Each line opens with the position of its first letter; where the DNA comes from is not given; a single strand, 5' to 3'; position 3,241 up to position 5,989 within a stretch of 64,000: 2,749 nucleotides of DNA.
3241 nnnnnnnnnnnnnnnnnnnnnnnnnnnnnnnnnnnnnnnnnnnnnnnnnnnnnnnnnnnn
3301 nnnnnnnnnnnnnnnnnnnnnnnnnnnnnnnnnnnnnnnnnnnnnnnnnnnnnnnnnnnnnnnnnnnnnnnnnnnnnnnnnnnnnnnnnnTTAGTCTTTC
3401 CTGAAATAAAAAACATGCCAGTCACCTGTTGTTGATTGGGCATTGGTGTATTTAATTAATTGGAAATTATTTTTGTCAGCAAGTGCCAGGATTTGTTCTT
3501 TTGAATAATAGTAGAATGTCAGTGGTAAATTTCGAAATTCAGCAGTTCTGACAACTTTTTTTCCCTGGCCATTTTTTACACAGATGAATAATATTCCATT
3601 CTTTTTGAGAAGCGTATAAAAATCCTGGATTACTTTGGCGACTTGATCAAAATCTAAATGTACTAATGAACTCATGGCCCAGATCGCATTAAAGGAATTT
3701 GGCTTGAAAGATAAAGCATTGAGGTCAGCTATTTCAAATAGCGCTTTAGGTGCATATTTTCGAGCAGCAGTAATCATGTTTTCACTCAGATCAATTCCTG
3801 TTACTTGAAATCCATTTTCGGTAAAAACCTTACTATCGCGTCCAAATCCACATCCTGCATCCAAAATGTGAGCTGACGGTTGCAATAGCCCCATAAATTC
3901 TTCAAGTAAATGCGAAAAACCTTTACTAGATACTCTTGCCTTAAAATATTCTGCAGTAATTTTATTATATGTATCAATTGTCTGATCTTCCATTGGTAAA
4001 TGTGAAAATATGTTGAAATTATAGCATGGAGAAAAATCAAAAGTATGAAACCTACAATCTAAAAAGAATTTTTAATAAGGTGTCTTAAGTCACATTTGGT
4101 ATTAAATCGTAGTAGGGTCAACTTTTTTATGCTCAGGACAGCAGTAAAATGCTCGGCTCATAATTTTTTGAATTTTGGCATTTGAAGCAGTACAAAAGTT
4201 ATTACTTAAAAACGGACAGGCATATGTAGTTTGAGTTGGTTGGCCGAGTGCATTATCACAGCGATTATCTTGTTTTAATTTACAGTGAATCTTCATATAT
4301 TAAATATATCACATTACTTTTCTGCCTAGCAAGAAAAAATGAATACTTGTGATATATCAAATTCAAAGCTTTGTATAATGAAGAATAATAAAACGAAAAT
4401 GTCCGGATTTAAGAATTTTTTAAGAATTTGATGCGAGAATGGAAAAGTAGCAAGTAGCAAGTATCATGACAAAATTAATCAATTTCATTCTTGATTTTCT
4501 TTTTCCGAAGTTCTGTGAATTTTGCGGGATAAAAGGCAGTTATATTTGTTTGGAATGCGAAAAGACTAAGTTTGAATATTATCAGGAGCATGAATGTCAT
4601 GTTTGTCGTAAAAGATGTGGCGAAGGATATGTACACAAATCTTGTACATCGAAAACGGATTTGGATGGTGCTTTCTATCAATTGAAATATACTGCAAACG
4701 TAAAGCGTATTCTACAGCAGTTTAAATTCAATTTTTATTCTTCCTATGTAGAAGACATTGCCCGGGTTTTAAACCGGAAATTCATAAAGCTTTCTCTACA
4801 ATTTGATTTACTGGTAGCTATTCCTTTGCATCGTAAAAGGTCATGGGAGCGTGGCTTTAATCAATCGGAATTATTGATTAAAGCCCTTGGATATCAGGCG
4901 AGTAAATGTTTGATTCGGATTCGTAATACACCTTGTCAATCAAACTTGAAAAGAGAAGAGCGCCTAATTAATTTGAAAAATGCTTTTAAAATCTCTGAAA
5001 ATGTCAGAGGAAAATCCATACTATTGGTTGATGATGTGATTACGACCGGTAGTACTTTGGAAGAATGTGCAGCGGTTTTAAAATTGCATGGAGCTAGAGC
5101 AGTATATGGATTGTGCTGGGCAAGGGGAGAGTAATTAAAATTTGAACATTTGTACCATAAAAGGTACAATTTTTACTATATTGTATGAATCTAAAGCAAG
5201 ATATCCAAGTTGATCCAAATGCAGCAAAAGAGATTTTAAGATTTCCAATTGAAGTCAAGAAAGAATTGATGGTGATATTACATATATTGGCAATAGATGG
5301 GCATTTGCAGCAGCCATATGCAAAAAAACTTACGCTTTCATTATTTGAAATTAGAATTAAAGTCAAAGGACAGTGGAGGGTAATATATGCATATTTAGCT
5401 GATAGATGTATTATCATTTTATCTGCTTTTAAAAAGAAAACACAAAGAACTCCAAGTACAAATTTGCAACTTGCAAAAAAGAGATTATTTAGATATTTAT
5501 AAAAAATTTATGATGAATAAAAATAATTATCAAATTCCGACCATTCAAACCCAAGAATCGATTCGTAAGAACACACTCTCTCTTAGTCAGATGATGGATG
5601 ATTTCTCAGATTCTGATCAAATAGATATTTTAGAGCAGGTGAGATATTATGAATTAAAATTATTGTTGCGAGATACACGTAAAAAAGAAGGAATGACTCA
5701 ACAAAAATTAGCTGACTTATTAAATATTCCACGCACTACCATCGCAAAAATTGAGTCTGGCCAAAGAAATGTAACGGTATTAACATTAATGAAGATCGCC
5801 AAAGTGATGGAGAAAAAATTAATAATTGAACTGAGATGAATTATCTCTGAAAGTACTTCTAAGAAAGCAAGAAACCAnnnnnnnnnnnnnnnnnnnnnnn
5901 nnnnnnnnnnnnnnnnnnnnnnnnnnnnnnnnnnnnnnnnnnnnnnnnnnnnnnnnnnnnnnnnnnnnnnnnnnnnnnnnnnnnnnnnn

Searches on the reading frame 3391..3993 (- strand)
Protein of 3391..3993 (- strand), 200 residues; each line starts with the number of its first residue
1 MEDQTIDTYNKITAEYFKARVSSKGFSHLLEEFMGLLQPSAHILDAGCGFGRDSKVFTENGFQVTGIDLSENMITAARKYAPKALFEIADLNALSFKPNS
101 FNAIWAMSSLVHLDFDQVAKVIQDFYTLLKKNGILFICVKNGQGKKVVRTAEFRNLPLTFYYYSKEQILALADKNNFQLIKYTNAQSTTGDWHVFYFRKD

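Call 53: find_encoding_contigs(protein=window:3391-3993:-, flank=10000, max_places=3)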
Protein window:3391-3993:- (200 aa): no gene with exactly this product is on record in the collection.

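Call 73: search_protein_families(library=pfam, proteins=[window:3391-3993:-], max_evalue=0.00001)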
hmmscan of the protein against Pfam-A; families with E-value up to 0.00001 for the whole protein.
window:3391-3993:- (200 aa): 8 families
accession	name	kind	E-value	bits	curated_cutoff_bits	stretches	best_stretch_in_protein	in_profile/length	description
PF13649.12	Methyltransf_25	-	3.7e-20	72.8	27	1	43-133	1-97/97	Methyltransferase domain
PF08241.18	Methyltransf_11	-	1.9e-19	70.5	21.2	1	44-137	1-95/95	Methyltransferase domain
PF13489.12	Methyltransf_23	-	4.4e-16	59.5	27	1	27-181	10-163/164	Methyltransferase domain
PF08242.18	Methyltransf_12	-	8.8e-14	52.5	30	1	44-135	1-98/98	Methyltransferase domain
PF13847.12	Methyltransf_31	-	1.7e-13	50.9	27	1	40-141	4-113/145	Methyltransferase domain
PF03848.20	TehB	-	1.5e-07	31.5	20.4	1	34-137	26-132/193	Tellurite resistance protein TehB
PF02353.26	CMAS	-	1.8e-06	27.9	27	1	37-139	60-166/273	Mycolic acid cyclopropane synthetase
PF05724.17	TPMT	-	4.9e-06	26.8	26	0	28-141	24-158/218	Thiopurine S-methyltransferase (TPMT)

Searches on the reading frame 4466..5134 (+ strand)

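Call 73: search_protein_families(library=pfam, proteins=[window:4466-5134:+], max_evalue=0.00001)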
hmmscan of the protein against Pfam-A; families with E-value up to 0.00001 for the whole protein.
window:4466-5134:+ (222 aa): 1 family
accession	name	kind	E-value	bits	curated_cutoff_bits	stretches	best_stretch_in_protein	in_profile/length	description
PF00156.33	Pribosyltran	-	6.7e-08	32.4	26.3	1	175-212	80-117/158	Phosphoribosyl transferase domain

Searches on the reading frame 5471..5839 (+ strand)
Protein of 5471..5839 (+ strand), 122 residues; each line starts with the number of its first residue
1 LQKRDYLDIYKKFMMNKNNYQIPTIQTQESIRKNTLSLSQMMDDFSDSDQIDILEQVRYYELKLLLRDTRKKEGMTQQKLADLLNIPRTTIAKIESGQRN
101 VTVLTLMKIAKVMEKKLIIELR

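Call 73: search_protein_families(library=pfam, proteins=[window:5471-5839:+], max_evalue=0.00001)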
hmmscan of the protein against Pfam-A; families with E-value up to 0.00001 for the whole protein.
window:5471-5839:+ (122 aa): 3 families
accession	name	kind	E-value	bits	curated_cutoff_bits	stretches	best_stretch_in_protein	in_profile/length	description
PF01381.28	HTH_3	-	5.3e-15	55.6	23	1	66-116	1-51/55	Helix-turn-helix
PF12844.13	HTH_19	-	1.7e-07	31.5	30.2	1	66-110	4-48/64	Helix-turn-helix domain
PF13560.12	HTH_31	-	3.3e-07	31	27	1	65-102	5-43/64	Helix-turn-helix domain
